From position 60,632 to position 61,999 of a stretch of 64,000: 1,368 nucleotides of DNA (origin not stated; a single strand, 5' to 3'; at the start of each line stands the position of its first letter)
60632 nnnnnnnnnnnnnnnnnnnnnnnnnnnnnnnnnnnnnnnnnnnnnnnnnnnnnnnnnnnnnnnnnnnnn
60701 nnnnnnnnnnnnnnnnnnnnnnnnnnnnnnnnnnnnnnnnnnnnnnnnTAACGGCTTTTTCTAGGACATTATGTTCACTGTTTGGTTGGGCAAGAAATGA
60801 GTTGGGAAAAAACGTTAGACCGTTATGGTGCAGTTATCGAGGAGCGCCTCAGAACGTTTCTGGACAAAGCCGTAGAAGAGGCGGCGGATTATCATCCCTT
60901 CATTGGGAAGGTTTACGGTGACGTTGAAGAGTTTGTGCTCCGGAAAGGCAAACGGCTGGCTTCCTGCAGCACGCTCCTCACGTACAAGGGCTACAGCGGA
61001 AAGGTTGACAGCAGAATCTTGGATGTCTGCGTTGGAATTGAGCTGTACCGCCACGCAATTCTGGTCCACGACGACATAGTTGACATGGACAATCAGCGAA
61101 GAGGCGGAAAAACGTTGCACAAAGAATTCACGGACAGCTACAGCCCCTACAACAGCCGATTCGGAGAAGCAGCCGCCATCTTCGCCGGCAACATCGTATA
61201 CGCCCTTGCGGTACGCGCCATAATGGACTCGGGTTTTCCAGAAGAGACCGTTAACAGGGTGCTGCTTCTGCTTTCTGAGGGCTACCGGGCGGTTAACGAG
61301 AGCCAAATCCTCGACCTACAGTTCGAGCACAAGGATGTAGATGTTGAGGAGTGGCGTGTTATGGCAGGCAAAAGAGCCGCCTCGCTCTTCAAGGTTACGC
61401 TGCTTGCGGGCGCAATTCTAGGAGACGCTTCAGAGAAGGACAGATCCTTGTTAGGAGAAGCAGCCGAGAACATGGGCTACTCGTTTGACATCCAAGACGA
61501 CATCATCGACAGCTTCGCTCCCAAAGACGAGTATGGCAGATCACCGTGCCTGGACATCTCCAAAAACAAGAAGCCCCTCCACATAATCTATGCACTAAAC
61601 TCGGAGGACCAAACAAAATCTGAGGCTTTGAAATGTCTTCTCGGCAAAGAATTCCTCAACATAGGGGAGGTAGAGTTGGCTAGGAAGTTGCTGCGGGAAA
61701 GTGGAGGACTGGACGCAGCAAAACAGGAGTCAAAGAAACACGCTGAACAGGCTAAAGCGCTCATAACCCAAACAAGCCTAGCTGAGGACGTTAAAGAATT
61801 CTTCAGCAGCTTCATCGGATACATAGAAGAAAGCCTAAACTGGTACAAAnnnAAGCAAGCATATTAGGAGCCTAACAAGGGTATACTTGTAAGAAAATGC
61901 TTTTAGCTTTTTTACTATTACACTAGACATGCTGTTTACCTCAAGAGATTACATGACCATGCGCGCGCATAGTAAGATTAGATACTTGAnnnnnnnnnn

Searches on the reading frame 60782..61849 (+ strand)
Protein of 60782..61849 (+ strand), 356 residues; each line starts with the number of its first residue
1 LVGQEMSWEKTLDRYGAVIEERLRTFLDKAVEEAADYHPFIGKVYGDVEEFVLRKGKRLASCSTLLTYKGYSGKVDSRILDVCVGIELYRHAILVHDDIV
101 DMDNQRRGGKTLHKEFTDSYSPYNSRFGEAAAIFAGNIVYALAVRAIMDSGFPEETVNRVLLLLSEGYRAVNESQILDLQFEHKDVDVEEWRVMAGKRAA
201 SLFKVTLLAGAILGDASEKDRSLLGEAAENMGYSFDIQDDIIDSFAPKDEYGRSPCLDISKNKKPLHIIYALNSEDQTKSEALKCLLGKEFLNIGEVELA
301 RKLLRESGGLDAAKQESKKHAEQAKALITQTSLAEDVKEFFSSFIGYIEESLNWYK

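Call 53: search_protein_families(library=pfam, proteins=[window:60782-61849:+], max_evalue=0.000001)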
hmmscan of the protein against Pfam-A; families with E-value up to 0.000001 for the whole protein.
window:60782-61849:+ (356 aa): 1 family
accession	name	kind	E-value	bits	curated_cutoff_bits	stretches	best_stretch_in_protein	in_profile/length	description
PF00348.22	polyprenyl_synt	-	1.1e-41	143.1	27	1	49-300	9-247/251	Polyprenyl synthetase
